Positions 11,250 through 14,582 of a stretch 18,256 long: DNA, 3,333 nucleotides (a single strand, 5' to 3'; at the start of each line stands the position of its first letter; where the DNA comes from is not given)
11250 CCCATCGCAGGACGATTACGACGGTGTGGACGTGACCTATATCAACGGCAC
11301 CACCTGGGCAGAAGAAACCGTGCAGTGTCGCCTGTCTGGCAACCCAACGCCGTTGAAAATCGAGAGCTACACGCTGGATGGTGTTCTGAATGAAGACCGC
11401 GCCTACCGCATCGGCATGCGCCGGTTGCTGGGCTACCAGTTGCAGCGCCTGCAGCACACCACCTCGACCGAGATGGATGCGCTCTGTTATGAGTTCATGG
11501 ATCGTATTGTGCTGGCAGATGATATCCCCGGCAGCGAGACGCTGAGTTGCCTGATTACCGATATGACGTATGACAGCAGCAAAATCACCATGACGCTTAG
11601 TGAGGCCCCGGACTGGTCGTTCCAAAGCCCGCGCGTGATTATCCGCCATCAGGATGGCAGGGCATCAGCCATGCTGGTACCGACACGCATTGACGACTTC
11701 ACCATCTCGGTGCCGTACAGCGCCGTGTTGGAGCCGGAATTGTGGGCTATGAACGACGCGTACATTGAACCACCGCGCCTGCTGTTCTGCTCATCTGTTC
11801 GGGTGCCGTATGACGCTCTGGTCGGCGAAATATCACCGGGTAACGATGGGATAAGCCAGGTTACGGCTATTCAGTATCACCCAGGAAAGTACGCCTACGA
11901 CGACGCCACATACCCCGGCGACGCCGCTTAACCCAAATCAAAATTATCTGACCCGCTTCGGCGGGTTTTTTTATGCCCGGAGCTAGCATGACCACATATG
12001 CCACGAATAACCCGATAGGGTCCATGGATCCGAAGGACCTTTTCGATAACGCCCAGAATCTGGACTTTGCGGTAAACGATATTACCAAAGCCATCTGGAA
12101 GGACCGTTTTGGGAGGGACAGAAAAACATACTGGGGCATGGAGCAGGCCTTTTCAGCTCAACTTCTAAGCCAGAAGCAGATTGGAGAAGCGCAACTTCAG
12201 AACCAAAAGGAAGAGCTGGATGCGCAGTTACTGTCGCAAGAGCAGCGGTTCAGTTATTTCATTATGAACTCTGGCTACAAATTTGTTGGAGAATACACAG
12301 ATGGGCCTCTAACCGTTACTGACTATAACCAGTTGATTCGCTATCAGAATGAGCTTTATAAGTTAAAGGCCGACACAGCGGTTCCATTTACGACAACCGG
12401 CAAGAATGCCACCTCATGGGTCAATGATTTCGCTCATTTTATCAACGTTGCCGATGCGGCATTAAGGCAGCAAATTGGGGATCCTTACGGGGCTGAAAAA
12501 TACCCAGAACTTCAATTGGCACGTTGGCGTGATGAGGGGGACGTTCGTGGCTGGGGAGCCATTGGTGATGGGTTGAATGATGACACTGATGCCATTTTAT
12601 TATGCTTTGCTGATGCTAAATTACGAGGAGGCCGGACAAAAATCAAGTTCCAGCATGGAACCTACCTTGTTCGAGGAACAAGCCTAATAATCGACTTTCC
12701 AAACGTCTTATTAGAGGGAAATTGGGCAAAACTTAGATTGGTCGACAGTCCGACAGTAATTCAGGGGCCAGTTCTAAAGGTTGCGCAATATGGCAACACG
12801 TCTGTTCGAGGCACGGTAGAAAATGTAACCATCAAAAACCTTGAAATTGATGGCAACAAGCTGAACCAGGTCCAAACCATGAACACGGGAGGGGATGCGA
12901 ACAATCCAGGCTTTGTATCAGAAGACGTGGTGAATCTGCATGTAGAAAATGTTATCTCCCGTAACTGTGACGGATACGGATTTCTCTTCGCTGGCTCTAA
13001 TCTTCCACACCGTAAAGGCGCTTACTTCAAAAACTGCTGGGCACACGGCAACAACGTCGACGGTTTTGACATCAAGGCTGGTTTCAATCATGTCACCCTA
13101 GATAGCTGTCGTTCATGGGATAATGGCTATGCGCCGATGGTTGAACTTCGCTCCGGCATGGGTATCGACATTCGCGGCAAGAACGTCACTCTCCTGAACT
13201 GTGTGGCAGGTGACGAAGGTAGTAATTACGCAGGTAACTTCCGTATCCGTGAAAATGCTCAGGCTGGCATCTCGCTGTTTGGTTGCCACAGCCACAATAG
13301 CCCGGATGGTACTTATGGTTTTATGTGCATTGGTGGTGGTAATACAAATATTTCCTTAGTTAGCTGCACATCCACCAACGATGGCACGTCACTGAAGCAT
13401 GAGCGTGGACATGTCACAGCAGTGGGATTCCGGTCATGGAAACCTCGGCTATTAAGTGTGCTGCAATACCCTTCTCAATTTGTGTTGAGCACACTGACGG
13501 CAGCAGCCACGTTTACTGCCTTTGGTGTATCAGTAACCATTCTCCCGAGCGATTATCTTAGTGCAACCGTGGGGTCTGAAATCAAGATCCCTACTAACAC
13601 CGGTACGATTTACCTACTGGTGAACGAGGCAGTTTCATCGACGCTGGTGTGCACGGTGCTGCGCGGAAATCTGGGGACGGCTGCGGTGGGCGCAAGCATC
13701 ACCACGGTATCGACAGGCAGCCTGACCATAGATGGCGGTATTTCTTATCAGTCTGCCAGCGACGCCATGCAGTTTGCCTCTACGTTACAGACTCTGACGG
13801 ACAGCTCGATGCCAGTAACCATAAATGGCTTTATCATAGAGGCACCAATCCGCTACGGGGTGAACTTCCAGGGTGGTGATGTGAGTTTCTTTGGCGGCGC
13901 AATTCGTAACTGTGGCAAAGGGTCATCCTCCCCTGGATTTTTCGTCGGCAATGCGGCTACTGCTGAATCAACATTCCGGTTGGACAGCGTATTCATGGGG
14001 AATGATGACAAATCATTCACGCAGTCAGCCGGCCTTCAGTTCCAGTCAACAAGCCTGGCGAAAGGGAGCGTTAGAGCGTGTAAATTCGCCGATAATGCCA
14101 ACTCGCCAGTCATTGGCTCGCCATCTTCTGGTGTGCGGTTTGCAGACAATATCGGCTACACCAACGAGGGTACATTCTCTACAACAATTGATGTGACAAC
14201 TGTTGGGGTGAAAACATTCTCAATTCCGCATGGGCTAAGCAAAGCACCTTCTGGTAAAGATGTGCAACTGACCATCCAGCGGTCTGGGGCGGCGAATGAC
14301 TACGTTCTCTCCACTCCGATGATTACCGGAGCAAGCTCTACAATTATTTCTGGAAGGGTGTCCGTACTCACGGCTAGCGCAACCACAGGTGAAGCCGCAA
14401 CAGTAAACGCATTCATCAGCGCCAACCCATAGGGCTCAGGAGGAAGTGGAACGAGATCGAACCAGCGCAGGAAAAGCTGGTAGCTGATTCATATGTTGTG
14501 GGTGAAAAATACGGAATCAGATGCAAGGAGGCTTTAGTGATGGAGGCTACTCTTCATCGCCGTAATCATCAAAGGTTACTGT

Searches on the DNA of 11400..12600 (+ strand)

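Call 8: search_dna_similar(query=window:11400-12600:+, collection=phages, mode=near, max_rows=30)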
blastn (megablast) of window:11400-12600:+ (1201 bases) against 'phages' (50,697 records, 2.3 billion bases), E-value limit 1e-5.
Records with a match: 16; places in all: 16; records where one place covers at least 80% of the query: 0.
Best place of each record, by identity: 95-99% 12; 90-95% 3; 80-90% 1.
By first word of the organism name: Klebsiella 14; Escherichia 2.
By host as written in the record: Klebsiella pneumoniae 10; Escherichia coli 2; Klebsiella pnuemoniae OMCS-21-1430 1; Klebsiella pneumoniae ST405-OXA48 1; Klebsiella pneumoniae ST11-VIM1 1; Klebsiella pneumoniae ST16-OXA48 1.
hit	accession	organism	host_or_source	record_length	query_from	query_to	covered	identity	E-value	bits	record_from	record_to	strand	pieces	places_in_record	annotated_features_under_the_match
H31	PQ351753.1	Klebsiella phage vB_VIPKPNMC05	Klebsiella pnuemoniae OMCS-21-1430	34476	497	572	6%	84.8%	2e-11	77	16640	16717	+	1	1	tail fiber protein | tail protein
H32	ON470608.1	Escherichia phage vB_EcoS-733R5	Escherichia coli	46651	497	545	4%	90.0%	6e-7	62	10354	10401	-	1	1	kinase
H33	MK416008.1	Klebsiella phage ST405-OXA48phi1.3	Klebsiella pneumoniae ST405-OXA48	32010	497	538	3%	93.0%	6e-7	62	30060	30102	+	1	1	kinase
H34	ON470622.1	Escherichia phage vB_EcoS-716R3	Escherichia coli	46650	497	538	3%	93.0%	6e-7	62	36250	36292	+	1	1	kinase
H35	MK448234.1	Klebsiella phage ST11-VIM1phi8.2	Klebsiella pneumoniae ST11-VIM1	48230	497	532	3%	97.2%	6e-7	62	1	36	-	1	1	kinase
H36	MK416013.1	Klebsiella phage ST16-OXA48phi5.1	Klebsiella pneumoniae ST16-OXA48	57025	497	532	3%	97.2%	6e-7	62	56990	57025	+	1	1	kinase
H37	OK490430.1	Klebsiella phage Kp4871-1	Klebsiella pneumoniae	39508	497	532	3%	97.2%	6e-7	62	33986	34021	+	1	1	record has no annotation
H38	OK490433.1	Klebsiella phage Kp4872-1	Klebsiella pneumoniae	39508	497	532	3%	97.2%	6e-7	62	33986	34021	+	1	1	record has no annotation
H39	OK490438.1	Klebsiella phage Kp4873-4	Klebsiella pneumoniae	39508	497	532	3%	97.2%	6e-7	62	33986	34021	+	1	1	record has no annotation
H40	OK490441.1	Klebsiella phage Kp4874-4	Klebsiella pneumoniae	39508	497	532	3%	97.2%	6e-7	62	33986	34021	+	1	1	record has no annotation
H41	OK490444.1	Klebsiella phage Kp4875-4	Klebsiella pneumoniae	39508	497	532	3%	97.2%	6e-7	62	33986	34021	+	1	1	record has no annotation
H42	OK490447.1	Klebsiella phage Kp4876-4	Klebsiella pneumoniae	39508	497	532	3%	97.2%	6e-7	62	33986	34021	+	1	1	record has no annotation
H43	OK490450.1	Klebsiella phage Kp4877-4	Klebsiella pneumoniae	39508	497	532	3%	97.2%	6e-7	62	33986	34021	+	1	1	record has no annotation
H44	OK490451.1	Klebsiella phage Kp4878-1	Klebsiella pneumoniae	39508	497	532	3%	97.2%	6e-7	62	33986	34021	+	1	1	record has no annotation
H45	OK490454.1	Klebsiella phage Kp4879-1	Klebsiella pneumoniae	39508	497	532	3%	97.2%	6e-7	62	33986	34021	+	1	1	record has no annotation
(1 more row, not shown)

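Call 13: get_annotated_region(hit=H31, flank=3000)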
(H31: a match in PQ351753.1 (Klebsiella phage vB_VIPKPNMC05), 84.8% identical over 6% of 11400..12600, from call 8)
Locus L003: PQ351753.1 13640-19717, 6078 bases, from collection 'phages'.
description: Klebsiella phage vB_VIPKPNMC05, complete genome.
organism: Klebsiella phage vB_VIPKPNMC05 (NCBI taxid 3349168)
taxonomy: Viruses
host: Klebsiella pnuemoniae OMCS-21-1430; source: creeks; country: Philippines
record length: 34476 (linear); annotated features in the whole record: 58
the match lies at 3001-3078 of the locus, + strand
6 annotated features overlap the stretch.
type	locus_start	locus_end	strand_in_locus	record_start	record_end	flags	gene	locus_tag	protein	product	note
CDS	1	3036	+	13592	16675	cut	-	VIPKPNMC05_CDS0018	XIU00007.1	tail protein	-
CDS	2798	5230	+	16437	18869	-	-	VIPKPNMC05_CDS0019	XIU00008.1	tail fiber protein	-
CDS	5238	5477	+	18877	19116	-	-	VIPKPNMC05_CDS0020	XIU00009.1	hypothetical protein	-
CDS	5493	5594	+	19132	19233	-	-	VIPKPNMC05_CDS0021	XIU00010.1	hypothetical protein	-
CDS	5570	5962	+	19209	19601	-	-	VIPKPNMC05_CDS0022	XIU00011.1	UmuD-like protein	-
CDS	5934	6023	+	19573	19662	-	-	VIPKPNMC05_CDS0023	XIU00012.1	hypothetical protein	-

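Call 58: search_dna_similar(query=window:11935-12000:+, collection=ecoli_genomes, mode=near, max_rows=40, rows=spread, max_evalue=0.01)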
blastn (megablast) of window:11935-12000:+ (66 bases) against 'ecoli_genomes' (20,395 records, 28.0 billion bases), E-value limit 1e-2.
Records with a match: 2; places in all: 2; records where one place covers at least 80% of the query: 2.
Genomes with a match: 2 of 5426; with a place that covers at least 80% of the query: 2. Places per genome that has any: lowest 1, median 1, highest 1. On chromosomes: 2 places; on plasmids: 0.
Best place of each record, by identity: 95-99% 2.
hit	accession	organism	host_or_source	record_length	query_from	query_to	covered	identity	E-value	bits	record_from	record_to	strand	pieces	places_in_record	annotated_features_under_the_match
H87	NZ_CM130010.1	Escherichia coli strain E3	Poultry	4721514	1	64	97%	98.4%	6e-23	113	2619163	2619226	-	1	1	tail fiber/spike domain-containing protein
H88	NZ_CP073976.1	Escherichia coli strain MB20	Poultry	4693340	1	64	97%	95.3%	5e-19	100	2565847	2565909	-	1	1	tail fiber domain-containing protein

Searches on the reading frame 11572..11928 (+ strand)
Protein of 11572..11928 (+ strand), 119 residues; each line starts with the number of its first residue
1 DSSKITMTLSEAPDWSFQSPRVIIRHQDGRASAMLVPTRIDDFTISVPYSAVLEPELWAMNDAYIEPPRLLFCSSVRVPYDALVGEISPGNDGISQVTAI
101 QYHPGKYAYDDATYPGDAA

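Call 71: find_related_loci(query=window:11572-11928:+, collection=viral_contigs, flank=1500)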
Query window:11572-11928:+ (119 aa) in viral_contigs; peptide patterns used: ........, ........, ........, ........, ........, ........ (x = any residue, [..] = any of these).
137 stretches matched a pattern; 108 encode a relative of the query (tblastn E <= 1e-3); the best 80 are kept; 80 distinct loci.
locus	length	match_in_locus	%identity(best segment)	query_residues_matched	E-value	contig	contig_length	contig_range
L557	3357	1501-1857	98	1-119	3e-78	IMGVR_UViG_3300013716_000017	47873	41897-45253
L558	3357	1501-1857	97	1-119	2e-77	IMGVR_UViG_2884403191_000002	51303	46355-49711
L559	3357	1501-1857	96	1-119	2e-77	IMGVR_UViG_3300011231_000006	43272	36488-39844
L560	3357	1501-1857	97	1-119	2e-77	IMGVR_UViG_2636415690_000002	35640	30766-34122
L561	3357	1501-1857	96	1-119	5e-77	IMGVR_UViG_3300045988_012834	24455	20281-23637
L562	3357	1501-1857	97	1-119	3e-77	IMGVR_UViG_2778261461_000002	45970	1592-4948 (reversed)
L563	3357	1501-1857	96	1-119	6e-77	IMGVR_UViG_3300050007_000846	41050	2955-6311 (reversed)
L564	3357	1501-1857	97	1-119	3e-77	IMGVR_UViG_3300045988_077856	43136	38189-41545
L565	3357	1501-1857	96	1-119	5e-77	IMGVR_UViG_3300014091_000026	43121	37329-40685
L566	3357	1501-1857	97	1-119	2e-77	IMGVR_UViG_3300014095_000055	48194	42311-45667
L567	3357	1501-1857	96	1-119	8e-77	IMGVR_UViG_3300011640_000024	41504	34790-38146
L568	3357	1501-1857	96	1-119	1e-76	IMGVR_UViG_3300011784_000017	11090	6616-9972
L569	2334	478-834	96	1-119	2e-77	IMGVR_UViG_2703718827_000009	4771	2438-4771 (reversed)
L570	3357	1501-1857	95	1-119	1e-76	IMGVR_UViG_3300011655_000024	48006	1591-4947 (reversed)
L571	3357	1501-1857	95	1-119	8e-77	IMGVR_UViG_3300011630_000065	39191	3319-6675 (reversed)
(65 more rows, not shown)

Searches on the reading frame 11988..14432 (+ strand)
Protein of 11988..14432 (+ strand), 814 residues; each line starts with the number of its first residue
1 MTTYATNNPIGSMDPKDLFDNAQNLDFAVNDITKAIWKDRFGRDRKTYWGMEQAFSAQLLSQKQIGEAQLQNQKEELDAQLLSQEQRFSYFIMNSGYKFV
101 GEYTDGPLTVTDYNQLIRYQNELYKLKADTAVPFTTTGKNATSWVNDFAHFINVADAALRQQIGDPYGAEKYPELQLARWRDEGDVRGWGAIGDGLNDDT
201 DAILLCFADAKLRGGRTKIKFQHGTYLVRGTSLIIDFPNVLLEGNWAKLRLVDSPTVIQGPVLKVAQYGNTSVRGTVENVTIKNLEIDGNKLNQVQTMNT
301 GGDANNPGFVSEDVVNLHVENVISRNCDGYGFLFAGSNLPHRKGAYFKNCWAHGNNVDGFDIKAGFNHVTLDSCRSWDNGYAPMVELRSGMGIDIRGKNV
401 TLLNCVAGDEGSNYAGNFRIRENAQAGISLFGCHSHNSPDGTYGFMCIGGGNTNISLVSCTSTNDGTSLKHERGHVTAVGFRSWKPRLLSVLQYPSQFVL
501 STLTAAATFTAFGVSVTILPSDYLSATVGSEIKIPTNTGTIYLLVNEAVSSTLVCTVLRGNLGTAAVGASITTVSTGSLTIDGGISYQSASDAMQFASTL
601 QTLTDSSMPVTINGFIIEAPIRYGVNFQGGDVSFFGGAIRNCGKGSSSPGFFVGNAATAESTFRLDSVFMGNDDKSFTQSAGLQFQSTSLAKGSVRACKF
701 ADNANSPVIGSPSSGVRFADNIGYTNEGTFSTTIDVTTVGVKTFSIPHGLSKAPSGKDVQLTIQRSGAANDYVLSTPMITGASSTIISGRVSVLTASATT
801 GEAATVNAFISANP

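Call 18: search_protein_families(library=phrogs, proteins=[window:11988-14432:+], max_evalue=0.00001)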
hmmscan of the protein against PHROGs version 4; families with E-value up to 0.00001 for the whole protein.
window:11988-14432:+ (814 aa): 10 families
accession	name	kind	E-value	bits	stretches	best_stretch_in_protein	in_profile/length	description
phrog_17635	-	tail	8.2e-22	78.2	1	1-170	5-148/721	tail fiber protein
phrog_32929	-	unknown function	1.1e-20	74.5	1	1-59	1-59/685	-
phrog_15518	-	unknown function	8.6e-17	61.7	1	1-61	1-65/667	-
phrog_16355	-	unknown function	9.1e-16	58.5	1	153-203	108-158/799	-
phrog_34100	-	tail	2.6e-14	53.5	1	3-57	7-65/696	tail protein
phrog_15695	-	tail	1.8e-10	40.3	1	7-171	10-177/1284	tail fiber protein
phrog_4775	-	connector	8.8e-08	31.6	1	185-330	135-269/876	pre-neck appendage protein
phrog_13893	-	tail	9.5e-08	31.8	1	166-211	180-225/648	tail protein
phrog_1171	-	tail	2.6e-07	30.4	1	145-203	163-219/954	tail spike protein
phrog_19784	-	tail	8.9e-07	28.6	1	143-200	98-159/645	tail spike protein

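Call 87: search_protein_families(library=pfam, proteins=[window:11988-14432:+], max_evalue=0.001)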
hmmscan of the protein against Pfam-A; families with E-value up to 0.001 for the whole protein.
window:11988-14432:+ (814 aa): 3 families
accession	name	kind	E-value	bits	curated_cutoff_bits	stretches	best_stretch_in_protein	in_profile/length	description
PF13229.12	Beta_helix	-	2.8e-05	24.2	25.9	0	278-458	9-154/158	Right handed beta helix region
PF12708.12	Pect-lyase_RHGA_epim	-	9.3e-05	22.8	27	1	186-380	4-187/213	Rhamnogalacturonase A/epimerase, pectate lyase-like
PF22842.2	Pel9A-like_beta_helix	-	0.00083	18.9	25.2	1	324-394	196-268/370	Pel9A-like, right handed beta helix region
